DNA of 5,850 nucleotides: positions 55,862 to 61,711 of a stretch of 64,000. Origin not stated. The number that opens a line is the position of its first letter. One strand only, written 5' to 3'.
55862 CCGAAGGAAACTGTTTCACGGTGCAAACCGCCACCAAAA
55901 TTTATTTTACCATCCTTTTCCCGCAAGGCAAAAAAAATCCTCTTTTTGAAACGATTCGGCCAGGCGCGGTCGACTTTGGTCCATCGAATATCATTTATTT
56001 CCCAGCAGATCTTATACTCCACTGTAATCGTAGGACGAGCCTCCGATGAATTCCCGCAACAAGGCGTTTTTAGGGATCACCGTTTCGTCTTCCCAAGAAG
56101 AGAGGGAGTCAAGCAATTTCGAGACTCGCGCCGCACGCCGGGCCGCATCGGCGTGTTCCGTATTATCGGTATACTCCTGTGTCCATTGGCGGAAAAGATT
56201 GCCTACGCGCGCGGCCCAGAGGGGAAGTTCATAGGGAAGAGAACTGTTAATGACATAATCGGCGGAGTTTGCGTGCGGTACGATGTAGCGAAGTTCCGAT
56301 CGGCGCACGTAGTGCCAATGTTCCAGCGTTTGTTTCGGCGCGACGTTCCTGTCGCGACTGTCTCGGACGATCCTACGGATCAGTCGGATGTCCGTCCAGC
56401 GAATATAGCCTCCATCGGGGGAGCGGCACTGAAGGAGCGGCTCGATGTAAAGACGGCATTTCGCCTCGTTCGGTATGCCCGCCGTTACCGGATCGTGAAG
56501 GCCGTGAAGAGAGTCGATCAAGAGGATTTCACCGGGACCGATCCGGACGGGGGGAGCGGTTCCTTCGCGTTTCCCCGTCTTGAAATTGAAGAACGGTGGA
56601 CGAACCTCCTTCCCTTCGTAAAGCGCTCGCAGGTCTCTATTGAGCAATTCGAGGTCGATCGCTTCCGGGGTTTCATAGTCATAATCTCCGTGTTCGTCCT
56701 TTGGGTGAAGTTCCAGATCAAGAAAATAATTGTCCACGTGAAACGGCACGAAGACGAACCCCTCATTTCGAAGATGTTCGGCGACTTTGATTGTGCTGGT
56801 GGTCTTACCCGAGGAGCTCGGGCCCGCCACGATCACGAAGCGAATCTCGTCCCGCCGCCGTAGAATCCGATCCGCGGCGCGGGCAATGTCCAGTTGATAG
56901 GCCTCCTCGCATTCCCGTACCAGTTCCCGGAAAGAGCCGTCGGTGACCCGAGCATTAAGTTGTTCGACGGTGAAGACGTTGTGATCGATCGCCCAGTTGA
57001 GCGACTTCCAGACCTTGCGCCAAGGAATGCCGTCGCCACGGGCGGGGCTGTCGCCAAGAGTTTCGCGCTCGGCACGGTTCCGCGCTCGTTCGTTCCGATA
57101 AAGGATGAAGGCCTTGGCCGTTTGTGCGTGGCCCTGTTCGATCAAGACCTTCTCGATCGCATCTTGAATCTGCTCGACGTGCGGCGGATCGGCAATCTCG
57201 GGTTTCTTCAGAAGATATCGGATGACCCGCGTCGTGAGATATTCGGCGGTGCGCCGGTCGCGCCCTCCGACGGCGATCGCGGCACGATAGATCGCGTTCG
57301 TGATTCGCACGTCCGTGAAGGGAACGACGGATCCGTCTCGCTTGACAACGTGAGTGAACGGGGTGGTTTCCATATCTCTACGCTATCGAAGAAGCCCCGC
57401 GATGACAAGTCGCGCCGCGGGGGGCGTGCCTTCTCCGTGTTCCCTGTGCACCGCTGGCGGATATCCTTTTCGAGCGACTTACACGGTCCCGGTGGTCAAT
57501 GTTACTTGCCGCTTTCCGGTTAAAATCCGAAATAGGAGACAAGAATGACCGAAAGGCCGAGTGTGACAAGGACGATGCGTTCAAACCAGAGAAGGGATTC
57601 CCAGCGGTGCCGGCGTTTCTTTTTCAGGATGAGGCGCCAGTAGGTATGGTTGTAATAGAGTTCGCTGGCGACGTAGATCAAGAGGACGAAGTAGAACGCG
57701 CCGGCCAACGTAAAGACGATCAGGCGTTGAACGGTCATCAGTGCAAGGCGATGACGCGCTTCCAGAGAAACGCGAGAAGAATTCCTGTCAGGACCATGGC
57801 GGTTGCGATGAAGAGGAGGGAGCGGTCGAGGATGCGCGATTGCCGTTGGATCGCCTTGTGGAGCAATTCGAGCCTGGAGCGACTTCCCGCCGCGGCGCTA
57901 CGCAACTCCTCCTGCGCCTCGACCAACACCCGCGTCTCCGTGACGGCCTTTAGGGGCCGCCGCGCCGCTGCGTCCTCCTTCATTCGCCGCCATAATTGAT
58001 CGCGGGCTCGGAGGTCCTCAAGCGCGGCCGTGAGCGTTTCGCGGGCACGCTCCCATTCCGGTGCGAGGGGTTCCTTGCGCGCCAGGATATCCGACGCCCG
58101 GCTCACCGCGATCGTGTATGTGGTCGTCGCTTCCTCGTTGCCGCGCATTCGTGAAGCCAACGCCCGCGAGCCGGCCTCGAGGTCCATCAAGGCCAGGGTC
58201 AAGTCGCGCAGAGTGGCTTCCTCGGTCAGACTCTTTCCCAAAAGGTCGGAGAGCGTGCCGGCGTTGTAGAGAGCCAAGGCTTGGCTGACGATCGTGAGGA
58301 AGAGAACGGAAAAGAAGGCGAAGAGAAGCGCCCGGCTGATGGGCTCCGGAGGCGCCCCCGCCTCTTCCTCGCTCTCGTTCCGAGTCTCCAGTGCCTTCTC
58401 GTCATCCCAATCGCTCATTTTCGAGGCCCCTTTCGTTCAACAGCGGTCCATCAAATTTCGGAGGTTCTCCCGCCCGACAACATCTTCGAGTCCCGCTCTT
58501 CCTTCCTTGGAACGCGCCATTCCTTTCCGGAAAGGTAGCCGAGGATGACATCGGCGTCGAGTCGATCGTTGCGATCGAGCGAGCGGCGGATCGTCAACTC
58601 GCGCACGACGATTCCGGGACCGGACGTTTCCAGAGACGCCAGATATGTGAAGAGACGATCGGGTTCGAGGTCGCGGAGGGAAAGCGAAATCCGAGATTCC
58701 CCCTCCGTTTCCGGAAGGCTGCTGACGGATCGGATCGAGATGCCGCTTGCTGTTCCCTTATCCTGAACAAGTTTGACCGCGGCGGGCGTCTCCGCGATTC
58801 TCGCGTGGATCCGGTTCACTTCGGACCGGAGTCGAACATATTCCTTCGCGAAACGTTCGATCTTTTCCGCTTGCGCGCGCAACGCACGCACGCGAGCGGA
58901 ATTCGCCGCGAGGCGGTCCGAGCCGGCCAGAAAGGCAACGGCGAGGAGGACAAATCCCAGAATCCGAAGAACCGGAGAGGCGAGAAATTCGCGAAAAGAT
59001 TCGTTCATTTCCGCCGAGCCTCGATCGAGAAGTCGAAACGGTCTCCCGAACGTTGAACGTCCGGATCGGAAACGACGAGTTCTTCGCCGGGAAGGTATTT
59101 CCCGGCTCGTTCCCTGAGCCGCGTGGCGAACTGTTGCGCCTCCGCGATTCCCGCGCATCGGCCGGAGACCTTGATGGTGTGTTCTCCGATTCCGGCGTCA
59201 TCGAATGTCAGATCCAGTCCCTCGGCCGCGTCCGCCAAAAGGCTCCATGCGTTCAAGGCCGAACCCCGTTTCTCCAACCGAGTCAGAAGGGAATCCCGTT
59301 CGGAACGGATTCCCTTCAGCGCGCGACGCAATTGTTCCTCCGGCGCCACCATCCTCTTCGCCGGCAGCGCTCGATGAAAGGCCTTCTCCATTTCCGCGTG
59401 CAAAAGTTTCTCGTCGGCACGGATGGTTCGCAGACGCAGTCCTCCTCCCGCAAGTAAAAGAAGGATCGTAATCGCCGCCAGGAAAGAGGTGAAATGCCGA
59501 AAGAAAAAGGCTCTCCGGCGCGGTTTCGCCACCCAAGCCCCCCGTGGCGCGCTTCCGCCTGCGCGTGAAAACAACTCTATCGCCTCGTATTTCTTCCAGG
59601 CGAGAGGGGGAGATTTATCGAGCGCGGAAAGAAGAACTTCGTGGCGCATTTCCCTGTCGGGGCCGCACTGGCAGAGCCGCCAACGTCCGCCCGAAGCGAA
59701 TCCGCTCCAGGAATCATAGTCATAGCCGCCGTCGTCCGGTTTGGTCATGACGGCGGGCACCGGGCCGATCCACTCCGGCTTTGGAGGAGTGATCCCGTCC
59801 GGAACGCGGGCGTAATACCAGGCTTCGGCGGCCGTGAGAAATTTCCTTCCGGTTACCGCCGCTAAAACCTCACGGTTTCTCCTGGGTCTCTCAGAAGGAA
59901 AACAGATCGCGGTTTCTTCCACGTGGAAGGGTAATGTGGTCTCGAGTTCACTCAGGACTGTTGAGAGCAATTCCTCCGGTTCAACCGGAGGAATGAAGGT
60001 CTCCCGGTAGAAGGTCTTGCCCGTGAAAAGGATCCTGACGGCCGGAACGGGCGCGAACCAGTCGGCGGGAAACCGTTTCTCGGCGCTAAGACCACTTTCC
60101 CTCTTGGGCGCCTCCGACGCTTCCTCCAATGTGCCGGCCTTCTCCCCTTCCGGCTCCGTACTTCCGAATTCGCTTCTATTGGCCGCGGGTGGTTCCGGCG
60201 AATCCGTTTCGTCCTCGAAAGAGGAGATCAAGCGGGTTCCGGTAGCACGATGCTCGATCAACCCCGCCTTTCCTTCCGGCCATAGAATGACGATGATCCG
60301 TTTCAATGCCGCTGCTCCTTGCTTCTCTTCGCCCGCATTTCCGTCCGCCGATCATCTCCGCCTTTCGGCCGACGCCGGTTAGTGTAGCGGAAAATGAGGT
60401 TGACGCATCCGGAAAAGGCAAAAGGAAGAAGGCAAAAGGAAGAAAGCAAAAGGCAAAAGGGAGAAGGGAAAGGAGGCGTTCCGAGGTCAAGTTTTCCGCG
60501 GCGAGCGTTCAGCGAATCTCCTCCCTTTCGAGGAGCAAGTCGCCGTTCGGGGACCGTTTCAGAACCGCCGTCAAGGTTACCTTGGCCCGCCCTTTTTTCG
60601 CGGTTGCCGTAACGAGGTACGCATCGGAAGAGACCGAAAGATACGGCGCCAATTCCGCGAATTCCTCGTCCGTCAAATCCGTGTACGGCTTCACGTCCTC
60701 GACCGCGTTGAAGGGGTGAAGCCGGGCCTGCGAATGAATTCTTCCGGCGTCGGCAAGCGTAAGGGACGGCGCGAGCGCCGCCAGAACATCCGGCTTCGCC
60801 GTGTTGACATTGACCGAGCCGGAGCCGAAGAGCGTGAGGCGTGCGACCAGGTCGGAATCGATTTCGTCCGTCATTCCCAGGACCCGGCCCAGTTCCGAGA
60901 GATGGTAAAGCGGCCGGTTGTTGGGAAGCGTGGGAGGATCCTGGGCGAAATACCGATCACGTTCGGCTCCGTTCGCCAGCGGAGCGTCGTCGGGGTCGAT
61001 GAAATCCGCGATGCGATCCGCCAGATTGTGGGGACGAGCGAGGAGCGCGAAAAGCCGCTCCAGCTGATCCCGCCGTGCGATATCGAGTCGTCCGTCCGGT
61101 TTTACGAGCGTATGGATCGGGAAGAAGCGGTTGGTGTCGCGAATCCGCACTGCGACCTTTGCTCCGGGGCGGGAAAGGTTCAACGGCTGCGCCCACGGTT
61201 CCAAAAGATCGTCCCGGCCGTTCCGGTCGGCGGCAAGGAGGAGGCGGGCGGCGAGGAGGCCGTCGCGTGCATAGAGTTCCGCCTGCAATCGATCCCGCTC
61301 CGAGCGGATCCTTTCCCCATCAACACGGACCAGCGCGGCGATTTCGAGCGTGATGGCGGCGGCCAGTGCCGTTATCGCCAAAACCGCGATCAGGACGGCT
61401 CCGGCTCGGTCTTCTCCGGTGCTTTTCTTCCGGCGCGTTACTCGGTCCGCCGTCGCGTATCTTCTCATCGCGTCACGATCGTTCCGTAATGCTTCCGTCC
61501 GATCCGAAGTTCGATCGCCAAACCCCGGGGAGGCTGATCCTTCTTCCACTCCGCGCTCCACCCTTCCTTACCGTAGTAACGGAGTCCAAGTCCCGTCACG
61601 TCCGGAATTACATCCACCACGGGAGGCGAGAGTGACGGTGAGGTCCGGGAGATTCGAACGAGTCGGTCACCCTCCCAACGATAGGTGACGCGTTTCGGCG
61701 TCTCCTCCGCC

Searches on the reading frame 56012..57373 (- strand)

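Call 45: search_protein_families(library=pfam, proteins=[window:56012-57373:-], max_evalue=0.001)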
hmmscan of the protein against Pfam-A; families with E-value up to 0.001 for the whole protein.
window:56012-57373:- (453 aa): 3 families
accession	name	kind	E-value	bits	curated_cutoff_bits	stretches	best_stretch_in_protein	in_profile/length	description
PF03477.21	ATP-cone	-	1.2e-19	71.1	25.8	1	8-97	2-87/88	ATP cone domain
PF00485.24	PRK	-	3.4e-18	66.6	22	1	181-377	3-189/196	Phosphoribulokinase / Uridine kinase family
PF13191.12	AAA_16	-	0.00014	22.8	32.6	0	167-216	16-63/167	AAA ATPase domain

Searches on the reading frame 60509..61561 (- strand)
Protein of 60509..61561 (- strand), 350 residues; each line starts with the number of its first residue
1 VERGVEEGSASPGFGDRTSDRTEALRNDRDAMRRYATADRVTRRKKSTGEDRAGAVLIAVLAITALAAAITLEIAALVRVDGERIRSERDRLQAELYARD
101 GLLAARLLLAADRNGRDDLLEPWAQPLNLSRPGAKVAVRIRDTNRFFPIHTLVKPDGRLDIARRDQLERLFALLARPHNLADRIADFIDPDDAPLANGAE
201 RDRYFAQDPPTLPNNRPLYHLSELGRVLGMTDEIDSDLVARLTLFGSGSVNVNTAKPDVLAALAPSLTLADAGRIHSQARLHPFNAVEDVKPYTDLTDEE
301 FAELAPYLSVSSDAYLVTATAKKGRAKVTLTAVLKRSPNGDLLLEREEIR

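Call 45: search_protein_families(library=pfam, proteins=[window:60509-61561:-], max_evalue=0.001)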
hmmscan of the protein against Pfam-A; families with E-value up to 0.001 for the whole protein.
window:60509-61561:- (350 aa): 2 families
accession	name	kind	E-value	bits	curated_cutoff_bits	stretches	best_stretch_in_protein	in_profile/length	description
PF21687.3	T2SSK_1st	-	7.4e-16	59.3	26.2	1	149-234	5-94/107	Type II secretion system (T2SS), protein K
PF03934.19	T2SSK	-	2.5e-06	28.2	24.2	1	250-310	1-62/63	Type II secretion system (T2SS), protein K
